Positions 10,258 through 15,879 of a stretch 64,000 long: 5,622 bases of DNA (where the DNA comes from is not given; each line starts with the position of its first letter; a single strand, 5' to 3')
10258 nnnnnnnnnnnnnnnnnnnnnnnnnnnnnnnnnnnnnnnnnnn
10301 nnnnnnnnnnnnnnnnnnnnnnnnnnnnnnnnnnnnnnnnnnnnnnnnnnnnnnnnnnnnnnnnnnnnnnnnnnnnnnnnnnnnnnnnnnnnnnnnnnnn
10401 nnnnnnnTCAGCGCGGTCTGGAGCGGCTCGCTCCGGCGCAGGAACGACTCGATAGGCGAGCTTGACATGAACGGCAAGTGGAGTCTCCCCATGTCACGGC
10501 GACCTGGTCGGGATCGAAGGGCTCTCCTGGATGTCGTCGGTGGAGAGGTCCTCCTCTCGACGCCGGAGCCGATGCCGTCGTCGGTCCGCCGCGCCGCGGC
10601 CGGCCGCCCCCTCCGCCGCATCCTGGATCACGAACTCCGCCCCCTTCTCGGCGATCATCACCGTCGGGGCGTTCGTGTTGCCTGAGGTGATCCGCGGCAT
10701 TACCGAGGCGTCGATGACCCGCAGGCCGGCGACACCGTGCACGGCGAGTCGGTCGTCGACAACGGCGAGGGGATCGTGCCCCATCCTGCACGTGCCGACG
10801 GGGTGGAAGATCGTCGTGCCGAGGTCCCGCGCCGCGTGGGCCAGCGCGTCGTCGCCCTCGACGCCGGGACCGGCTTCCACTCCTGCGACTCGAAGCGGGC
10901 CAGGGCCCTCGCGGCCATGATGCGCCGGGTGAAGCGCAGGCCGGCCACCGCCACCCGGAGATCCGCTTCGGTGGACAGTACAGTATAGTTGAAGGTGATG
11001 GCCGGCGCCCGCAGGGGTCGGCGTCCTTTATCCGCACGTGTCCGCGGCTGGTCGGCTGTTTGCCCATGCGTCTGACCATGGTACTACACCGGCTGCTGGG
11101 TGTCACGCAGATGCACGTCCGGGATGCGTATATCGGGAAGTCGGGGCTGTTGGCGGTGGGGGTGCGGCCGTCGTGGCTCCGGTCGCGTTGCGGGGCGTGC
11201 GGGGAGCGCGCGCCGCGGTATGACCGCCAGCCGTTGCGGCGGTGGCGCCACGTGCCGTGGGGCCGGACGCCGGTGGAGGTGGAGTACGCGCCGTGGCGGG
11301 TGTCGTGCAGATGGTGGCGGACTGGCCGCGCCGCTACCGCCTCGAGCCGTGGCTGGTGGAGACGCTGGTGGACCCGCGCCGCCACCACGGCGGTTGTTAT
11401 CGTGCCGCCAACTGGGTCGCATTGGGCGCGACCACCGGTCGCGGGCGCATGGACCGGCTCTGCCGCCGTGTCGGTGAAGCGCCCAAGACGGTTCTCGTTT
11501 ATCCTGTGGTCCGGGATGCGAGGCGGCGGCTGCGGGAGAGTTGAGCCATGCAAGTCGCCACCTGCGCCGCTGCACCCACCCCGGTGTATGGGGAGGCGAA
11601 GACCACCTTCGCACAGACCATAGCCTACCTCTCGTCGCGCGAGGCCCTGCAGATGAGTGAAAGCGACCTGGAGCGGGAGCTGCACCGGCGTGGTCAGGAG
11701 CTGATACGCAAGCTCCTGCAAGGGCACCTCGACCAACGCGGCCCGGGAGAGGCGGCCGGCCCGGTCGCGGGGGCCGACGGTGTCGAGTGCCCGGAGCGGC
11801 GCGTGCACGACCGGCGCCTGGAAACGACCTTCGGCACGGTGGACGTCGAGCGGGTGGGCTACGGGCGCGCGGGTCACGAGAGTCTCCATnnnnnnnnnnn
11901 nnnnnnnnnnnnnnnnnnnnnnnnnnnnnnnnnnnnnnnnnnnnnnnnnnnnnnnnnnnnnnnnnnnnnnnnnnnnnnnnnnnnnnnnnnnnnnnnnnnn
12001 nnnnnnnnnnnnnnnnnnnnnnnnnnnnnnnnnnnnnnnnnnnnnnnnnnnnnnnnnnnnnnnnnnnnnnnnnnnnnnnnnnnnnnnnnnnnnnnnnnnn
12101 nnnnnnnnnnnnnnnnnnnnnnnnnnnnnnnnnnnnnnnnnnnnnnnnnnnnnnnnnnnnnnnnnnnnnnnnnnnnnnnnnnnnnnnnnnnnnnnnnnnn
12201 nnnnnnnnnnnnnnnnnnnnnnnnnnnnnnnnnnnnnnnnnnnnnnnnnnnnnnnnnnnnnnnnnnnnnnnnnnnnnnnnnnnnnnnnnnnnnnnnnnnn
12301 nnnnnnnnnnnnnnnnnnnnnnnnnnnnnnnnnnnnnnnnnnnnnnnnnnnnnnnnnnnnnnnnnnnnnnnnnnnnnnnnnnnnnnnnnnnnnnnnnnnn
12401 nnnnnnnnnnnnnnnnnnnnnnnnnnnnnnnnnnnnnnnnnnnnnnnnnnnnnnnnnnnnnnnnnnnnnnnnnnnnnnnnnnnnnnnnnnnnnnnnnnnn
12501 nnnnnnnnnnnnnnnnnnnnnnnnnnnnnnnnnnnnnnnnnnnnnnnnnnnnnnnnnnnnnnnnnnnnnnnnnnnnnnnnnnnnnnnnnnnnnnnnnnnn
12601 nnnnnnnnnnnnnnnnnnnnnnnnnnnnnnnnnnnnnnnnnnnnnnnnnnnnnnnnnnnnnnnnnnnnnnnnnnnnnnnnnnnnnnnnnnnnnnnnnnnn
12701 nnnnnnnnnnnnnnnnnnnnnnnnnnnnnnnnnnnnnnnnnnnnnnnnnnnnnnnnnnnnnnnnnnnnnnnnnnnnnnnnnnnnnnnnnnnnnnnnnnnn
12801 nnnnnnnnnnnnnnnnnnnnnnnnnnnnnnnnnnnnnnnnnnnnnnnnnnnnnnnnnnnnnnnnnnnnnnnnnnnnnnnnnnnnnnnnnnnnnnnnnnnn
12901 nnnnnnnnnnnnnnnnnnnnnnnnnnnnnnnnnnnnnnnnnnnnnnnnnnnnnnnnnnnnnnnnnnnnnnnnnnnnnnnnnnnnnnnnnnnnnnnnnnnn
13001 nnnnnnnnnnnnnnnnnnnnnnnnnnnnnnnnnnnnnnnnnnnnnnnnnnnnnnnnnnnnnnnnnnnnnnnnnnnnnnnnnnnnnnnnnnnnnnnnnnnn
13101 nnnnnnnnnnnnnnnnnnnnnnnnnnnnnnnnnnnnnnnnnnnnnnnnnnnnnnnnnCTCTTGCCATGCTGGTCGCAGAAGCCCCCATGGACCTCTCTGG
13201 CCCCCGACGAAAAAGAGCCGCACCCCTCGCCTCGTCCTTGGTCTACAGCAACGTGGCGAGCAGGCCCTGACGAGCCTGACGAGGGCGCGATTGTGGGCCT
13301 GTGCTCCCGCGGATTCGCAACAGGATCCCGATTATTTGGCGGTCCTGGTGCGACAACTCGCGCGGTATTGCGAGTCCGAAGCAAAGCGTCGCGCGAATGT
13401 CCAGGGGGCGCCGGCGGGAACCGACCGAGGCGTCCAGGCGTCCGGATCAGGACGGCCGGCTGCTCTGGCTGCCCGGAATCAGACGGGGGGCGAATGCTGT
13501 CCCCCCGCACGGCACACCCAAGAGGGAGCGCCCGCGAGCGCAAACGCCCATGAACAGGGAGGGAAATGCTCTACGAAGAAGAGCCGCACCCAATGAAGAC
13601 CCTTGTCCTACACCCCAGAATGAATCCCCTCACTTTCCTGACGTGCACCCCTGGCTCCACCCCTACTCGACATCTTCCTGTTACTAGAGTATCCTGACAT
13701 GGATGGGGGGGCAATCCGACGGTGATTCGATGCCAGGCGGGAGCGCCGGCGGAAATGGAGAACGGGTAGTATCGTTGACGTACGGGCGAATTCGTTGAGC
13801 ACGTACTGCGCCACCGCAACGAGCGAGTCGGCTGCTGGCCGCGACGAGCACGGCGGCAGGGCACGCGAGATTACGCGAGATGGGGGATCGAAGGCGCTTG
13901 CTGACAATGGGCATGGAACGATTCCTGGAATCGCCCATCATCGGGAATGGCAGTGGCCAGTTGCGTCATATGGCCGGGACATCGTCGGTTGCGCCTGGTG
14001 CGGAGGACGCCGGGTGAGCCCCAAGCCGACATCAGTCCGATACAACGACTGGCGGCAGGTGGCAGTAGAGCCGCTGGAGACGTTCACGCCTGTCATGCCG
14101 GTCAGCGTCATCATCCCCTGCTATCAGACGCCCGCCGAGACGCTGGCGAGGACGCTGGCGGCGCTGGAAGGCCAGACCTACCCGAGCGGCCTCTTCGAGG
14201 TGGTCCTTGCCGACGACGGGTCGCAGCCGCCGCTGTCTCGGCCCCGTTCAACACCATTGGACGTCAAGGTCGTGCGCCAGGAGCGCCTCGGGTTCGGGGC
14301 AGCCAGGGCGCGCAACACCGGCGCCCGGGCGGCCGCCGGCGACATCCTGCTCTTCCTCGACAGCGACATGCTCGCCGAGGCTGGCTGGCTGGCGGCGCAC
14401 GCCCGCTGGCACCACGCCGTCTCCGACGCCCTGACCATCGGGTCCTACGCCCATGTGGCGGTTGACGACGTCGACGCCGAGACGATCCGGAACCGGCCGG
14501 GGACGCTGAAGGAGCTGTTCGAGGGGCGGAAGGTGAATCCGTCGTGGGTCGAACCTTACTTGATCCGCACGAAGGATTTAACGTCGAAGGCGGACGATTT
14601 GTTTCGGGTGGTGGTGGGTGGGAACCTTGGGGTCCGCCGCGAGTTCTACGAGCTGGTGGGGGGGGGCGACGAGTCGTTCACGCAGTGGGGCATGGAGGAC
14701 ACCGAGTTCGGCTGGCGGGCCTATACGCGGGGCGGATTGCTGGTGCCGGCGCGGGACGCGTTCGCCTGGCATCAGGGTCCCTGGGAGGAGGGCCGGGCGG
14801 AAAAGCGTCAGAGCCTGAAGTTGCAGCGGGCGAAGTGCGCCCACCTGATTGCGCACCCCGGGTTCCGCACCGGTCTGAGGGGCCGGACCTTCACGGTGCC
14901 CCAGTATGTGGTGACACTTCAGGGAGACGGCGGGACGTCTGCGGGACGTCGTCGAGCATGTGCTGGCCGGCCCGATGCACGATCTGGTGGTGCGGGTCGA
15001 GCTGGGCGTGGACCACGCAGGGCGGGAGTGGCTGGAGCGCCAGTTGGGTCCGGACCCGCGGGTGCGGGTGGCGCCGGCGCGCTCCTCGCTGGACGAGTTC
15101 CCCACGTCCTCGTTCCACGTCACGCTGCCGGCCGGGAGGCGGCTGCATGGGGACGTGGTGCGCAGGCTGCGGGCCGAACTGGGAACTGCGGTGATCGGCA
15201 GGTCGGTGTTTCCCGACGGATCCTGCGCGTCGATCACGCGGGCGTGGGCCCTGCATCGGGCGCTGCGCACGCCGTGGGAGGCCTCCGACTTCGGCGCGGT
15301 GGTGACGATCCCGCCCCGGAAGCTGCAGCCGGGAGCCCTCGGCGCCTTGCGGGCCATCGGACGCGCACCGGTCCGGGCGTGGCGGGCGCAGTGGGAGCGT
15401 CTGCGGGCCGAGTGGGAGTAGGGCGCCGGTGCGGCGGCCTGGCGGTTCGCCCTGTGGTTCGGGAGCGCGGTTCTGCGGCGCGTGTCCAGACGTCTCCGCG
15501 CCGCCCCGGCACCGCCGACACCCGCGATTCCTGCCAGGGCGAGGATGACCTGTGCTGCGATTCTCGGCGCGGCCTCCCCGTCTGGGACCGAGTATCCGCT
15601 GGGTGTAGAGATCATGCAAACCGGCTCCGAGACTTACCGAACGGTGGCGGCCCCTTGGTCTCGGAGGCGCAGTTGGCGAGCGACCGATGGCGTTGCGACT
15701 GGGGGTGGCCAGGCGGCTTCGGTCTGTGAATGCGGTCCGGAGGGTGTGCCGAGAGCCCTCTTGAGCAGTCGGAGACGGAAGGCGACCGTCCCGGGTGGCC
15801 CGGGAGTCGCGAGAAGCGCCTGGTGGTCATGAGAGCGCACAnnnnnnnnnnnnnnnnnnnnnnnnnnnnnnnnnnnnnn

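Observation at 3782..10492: O-antigen-ligase/polymerase-like membrane protein with eight capped plant-type LRR ectodomain modules filling its periplasmic loop, fused in frame to a GT4 glycosyltransferase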

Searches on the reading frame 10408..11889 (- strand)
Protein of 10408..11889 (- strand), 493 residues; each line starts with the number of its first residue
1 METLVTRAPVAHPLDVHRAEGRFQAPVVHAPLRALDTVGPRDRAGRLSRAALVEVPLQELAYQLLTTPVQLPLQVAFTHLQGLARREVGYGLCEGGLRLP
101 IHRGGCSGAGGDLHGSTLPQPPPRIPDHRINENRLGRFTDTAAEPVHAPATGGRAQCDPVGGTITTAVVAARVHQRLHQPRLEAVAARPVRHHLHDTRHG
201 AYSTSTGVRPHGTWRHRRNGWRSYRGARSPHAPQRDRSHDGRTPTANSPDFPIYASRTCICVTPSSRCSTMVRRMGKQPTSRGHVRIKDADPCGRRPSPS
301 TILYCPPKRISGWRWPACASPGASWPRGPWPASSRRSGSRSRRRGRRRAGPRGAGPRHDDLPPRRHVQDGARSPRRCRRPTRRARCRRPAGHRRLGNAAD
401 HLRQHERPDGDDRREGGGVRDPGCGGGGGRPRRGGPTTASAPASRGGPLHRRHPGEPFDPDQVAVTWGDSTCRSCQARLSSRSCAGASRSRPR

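Call 38: search_protein_families(library=pfam, proteins=[window:10408-11889:-], max_evalue=0.001)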
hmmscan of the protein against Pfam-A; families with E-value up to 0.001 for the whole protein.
window:10408-11889:- (493 aa): 0 families
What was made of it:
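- Tried and rejected: ORF 10408-11889(-), which overlaps the start, has no family match (call 38).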

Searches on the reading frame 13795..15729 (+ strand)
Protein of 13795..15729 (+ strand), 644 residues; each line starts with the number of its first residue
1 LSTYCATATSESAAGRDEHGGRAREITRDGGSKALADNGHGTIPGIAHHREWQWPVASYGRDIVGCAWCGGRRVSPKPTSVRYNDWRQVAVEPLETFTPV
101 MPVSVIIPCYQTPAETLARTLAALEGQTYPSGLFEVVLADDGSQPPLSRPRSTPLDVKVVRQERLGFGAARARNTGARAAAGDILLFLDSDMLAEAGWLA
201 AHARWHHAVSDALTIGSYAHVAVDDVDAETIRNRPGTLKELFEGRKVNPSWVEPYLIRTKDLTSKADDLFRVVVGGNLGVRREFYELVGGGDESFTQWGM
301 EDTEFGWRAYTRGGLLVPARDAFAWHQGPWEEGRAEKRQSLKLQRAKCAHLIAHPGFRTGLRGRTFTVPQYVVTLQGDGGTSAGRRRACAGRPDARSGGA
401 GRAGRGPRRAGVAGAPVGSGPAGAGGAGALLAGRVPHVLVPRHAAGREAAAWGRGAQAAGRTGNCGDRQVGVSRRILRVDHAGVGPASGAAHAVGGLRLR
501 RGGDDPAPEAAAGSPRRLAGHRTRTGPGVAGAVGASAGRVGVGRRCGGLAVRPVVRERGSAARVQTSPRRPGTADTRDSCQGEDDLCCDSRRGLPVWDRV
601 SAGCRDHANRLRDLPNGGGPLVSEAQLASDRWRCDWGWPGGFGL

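Call 38: search_protein_families(library=pfam, proteins=[window:13795-15729:+], max_evalue=0.001)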
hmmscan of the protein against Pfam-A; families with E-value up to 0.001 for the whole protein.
window:13795-15729:+ (644 aa): 4 families
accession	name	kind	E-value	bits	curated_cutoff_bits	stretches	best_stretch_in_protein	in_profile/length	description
PF00535.33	Glycos_transf_2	-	4.6e-20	72.7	23.3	1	104-284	1-163/168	Glycosyl transferase family 2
PF10111.15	Glyco_tranf_2_2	-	2.9e-08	34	27.3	1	104-308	1-198/276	Glycosyltransferase like family 2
PF13641.12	Glyco_tranf_2_3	-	1.7e-06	28.6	27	1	102-201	2-106/230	Glycosyltransferase like family 2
PF02709.20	Glyco_transf_7C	-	1.2e-05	25.3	23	1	273-312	19-58/78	N-terminal domain of galactosyltransferase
